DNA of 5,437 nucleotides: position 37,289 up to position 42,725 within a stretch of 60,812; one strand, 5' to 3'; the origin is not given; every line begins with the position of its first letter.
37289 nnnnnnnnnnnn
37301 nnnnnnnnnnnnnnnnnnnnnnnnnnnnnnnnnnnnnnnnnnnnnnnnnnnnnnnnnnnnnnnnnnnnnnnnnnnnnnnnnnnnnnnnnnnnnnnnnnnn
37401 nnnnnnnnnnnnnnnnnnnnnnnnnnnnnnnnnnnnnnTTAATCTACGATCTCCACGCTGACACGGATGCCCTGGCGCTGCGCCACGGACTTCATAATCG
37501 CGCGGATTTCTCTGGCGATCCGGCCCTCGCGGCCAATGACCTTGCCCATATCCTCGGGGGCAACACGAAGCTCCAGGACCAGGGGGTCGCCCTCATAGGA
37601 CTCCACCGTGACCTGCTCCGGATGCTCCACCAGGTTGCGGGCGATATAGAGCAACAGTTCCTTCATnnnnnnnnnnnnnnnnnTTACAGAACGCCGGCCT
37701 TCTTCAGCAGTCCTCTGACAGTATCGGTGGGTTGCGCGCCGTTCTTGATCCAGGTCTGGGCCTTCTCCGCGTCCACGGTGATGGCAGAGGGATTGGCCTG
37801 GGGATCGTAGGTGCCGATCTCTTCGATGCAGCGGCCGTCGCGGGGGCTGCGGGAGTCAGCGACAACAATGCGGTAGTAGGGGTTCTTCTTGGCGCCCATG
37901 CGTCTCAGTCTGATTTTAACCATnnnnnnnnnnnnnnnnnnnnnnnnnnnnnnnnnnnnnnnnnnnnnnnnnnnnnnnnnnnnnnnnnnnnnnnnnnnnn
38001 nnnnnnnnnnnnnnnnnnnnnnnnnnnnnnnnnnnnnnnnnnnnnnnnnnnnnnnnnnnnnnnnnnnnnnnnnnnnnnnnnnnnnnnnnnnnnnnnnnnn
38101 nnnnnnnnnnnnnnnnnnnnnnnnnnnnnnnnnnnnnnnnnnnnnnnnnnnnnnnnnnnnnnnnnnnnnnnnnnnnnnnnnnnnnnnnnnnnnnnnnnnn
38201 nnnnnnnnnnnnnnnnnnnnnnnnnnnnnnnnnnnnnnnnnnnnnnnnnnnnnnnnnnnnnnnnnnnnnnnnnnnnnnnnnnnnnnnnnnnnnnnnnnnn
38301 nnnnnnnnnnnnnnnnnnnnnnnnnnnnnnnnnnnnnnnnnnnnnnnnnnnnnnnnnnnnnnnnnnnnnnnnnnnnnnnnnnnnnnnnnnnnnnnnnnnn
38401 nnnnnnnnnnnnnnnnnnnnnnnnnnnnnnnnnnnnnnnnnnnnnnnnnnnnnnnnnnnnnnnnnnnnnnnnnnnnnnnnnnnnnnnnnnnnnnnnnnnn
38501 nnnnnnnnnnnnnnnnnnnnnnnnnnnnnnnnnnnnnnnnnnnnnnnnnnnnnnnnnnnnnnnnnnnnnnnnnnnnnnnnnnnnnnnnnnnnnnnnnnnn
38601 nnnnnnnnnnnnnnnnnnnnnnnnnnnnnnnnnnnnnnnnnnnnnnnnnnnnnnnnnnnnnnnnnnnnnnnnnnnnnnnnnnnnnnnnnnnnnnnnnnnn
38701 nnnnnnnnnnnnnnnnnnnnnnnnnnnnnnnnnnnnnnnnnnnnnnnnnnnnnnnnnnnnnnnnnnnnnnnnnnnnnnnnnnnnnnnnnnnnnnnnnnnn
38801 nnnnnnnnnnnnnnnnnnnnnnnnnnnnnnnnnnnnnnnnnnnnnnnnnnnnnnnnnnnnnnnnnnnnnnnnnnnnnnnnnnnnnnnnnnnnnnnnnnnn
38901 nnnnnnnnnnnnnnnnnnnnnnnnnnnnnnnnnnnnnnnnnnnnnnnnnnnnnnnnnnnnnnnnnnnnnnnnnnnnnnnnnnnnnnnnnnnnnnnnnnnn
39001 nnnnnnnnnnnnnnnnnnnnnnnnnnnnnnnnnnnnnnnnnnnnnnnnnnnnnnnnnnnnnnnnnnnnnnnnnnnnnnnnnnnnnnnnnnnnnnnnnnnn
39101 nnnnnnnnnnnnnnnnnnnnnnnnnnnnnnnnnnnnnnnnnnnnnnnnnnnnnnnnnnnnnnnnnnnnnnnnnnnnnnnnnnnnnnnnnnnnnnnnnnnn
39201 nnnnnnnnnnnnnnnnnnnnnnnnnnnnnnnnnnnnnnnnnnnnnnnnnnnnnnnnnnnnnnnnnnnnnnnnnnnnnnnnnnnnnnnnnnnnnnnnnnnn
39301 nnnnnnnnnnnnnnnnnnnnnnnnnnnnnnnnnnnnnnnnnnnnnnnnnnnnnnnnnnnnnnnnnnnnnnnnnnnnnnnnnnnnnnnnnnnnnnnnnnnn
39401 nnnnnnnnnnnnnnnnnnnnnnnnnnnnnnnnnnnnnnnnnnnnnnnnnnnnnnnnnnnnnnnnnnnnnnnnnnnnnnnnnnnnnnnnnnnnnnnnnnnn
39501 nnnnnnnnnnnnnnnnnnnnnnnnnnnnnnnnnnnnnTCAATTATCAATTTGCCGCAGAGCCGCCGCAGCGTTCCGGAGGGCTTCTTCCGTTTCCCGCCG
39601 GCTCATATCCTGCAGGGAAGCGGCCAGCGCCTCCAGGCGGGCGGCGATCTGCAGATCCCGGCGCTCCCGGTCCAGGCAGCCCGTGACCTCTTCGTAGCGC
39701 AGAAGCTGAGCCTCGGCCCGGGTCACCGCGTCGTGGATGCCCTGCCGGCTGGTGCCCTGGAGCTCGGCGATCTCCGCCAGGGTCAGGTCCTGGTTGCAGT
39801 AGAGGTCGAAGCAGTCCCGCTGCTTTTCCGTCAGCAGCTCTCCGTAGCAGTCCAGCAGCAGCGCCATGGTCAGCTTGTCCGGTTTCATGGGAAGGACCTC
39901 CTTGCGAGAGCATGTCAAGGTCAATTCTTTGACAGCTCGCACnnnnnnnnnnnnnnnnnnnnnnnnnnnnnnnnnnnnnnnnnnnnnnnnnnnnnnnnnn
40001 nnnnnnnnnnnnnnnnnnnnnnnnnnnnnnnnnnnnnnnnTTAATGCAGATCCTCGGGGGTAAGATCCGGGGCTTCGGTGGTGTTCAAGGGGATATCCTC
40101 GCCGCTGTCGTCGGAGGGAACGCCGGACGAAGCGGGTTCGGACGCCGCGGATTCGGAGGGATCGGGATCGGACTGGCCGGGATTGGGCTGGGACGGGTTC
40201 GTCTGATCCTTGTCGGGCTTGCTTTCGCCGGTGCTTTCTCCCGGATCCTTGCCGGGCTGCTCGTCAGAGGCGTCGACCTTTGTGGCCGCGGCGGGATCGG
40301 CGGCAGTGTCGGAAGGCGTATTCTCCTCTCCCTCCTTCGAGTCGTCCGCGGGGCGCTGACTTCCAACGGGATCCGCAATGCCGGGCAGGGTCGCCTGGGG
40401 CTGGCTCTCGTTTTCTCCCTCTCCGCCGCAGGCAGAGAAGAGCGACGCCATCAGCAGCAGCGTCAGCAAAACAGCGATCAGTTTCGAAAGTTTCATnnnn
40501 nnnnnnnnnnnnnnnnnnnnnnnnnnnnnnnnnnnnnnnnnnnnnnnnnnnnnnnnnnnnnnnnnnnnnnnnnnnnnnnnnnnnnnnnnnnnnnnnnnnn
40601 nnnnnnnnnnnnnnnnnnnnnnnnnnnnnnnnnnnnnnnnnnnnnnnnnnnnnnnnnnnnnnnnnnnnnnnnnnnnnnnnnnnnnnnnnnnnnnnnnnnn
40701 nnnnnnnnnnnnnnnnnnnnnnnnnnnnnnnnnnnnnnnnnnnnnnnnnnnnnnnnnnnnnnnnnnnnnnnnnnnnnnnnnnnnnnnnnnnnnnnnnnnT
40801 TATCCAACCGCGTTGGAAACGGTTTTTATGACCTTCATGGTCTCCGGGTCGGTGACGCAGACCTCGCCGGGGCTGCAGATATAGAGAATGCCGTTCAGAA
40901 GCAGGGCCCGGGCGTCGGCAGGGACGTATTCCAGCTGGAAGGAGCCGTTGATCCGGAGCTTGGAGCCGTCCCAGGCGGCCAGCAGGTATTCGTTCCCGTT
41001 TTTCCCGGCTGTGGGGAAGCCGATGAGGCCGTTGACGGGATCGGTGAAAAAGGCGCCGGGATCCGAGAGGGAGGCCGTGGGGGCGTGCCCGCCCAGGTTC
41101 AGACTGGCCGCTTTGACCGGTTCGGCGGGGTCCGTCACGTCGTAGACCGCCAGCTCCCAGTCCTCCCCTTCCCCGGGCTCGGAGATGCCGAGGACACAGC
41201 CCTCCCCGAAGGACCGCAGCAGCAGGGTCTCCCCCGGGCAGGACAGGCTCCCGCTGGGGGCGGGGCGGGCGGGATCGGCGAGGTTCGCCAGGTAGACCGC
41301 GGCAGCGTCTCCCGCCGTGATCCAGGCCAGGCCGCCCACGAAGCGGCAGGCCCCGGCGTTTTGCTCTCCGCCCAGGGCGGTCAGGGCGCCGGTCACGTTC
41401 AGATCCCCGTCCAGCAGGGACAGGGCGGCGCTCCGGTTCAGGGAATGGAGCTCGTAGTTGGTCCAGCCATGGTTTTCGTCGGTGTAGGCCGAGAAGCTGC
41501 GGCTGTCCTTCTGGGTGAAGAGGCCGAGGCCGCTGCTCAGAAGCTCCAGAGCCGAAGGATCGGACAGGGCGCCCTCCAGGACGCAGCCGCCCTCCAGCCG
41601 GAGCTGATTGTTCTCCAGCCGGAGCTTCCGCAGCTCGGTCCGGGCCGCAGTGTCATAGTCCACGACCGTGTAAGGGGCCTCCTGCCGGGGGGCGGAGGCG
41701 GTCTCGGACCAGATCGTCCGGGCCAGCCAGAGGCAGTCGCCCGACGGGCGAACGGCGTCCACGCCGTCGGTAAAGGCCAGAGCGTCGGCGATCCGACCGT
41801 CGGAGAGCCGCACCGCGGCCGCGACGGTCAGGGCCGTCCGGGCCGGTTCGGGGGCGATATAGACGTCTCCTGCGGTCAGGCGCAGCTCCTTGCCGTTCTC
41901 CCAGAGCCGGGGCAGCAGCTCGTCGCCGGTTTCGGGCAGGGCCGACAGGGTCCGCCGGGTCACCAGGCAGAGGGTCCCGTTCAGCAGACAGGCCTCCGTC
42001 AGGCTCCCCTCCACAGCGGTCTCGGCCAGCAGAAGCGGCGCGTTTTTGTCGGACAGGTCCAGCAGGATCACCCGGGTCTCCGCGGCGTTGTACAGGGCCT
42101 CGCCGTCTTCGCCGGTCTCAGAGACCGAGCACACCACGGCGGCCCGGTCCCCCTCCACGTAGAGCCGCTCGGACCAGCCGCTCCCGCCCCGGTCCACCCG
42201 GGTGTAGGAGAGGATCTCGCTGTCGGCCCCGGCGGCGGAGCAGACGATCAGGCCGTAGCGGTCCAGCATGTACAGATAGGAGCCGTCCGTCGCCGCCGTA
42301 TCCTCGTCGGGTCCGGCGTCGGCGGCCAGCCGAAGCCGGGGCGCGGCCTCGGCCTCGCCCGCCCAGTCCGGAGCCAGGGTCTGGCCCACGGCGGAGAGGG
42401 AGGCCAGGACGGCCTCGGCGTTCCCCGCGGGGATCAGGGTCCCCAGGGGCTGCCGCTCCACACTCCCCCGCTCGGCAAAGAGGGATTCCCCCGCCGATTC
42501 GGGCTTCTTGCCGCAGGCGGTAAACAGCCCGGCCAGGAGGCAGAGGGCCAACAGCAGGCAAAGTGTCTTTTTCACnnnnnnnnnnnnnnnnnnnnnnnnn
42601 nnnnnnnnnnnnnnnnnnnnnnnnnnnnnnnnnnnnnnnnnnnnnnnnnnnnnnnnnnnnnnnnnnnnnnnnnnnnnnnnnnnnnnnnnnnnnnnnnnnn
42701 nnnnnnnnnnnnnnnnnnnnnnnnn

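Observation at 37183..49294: AT-rich 7-bp tandem arrays flanking palindromic cores occupy nearly every spacer of two housekeeping gene strings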

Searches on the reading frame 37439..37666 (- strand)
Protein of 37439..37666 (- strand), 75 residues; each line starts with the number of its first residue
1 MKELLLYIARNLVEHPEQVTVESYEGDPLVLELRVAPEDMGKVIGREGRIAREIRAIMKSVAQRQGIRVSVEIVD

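Call 64: search_protein_families(library=pfam, proteins=[window:37439-37666:-], max_evalue=0.001)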
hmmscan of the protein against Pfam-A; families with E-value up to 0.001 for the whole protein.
window:37439-37666:- (75 aa): 1 family
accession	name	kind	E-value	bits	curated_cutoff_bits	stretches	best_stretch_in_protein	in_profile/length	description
PF13083.13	KH_KhpA-B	-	1.7e-20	73.2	32.1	1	2-73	1-73/73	KhpA/KhpB, KH domain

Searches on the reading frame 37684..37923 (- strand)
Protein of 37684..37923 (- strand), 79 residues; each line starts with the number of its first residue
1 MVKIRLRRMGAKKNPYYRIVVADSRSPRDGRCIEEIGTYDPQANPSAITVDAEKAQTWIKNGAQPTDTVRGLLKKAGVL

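Call 15: find_encoding_contigs(protein=window:37684-37923:-, flank=10000, max_places=10)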
Protein window:37684-37923:- (79 aa): 21 contigs read that carry it; 10 places shown.
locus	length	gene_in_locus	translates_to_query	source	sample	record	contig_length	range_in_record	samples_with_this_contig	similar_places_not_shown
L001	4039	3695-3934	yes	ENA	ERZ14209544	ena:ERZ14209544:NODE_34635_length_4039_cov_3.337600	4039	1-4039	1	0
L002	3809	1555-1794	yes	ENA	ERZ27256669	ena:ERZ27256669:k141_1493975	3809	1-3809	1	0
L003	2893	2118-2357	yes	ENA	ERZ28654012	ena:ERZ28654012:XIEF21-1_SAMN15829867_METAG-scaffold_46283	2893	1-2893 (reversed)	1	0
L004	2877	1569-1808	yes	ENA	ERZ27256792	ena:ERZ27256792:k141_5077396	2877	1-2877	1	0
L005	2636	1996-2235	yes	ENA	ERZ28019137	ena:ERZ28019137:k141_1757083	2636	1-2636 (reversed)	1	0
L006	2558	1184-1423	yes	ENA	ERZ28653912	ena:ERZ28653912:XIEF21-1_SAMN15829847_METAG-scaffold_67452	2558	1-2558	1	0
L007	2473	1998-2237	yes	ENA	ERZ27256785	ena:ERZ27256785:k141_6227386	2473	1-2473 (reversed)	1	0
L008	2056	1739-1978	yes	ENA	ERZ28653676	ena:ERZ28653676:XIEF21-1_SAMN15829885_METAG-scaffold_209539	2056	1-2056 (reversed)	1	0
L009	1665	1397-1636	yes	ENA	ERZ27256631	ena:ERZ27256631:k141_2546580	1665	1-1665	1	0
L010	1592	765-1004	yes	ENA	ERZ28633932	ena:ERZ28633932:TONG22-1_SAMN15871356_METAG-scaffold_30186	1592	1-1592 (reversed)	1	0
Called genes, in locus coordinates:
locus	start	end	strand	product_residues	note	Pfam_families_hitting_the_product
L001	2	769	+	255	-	?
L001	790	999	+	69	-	PF05979:DUF896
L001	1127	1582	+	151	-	-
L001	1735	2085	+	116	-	PF04297:UPF0122, PF08281:Sigma70_r4_2, PF04545:Sigma70_r4 (faint)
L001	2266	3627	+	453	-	PF02881:SRP54_N, PF00448:SRP54, PF02978:SRP_SPB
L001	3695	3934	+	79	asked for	PF00886:Ribosomal_S16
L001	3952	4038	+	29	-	?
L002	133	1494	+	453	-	-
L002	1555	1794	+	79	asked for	PF00886:Ribosomal_S16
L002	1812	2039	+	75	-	PF13083:KH_KhpA-B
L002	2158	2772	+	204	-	PF01782:RimM, PF24986:PRC_RimM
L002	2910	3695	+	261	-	PF01746:tRNA_m1G_MT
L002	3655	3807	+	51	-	?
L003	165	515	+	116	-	PF04297:UPF0122, PF08281:Sigma70_r4_2 (weak), PF04545:Sigma70_r4 (weak)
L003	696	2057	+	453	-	-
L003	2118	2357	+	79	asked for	PF00886:Ribosomal_S16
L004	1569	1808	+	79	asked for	PF00886:Ribosomal_S16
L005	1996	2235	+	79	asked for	PF00886:Ribosomal_S16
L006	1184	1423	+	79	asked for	PF00886:Ribosomal_S16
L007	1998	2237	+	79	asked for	PF00886:Ribosomal_S16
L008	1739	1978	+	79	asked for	PF00886:Ribosomal_S16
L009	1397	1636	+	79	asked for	PF00886:Ribosomal_S16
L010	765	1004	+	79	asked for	PF00886:Ribosomal_S16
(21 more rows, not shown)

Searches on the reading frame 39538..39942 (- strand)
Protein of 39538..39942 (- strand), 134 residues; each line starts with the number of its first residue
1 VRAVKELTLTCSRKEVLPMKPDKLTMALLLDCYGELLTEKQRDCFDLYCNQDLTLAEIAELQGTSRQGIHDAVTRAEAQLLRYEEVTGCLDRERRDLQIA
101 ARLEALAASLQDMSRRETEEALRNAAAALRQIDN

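Call 64: search_protein_families(library=pfam, proteins=[window:39538-39942:-], max_evalue=0.001)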
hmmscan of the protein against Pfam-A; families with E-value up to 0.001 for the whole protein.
window:39538-39942:- (134 aa): 4 families
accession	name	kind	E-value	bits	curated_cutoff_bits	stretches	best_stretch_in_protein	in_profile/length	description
PF04297.20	UPF0122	-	3.2e-20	72.7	22.7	1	23-111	4-92/101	Putative helix-turn-helix protein, YlxM / p13 like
PF08281.18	Sigma70_r4_2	-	7.9e-07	29.1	25.7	1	35-80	9-54/54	Sigma-70, region 4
PF04545.22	Sigma70_r4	-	5.2e-06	26.3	24.1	1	37-76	5-44/50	Sigma-70, region 4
PF03683.19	UPF0175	-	0.00042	20.4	27.9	0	46-85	27-66/75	Uncharacterised protein family (UPF0175)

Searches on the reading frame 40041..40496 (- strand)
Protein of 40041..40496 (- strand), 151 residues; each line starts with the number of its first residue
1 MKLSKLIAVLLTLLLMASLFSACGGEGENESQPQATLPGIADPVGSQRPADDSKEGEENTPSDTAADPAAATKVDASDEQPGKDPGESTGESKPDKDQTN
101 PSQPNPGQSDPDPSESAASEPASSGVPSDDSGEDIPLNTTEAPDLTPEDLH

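Call 64: search_protein_families(library=pfam, proteins=[window:40041-40496:-], max_evalue=0.001)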
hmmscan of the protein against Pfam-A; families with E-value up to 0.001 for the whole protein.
window:40041-40496:- (151 aa): 0 families

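Call 75: search_protein_families(library=ncbifam, proteins=[window:40041-40496:-], max_evalue=0.01)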
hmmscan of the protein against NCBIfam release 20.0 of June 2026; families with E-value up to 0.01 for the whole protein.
window:40041-40496:- (151 aa): 0 families

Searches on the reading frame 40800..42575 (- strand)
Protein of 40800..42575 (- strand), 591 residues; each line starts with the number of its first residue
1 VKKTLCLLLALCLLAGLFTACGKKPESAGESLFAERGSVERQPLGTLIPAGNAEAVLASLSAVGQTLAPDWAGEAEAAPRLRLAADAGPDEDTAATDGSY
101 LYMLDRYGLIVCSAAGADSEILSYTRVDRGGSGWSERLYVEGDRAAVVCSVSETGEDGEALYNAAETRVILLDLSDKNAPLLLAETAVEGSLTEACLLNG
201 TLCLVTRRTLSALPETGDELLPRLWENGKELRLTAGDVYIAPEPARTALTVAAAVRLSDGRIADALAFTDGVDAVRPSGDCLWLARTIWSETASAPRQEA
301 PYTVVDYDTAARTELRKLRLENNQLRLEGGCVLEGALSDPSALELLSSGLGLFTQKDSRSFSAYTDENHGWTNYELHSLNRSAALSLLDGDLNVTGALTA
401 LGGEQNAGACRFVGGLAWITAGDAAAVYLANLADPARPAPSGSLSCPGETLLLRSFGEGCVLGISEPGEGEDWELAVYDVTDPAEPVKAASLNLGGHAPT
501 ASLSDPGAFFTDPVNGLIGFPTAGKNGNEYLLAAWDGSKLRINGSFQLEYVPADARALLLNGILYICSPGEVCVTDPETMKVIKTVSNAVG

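Call 64: search_protein_families(library=pfam, proteins=[window:40800-42575:-], max_evalue=0.001)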
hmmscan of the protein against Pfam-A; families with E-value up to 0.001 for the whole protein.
window:40800-42575:- (591 aa): 1 family
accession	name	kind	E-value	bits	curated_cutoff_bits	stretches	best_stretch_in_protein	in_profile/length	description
PF09826.15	Beta_propel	-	5.8e-43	147.9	22.4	1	91-580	14-495/495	Beta propeller domain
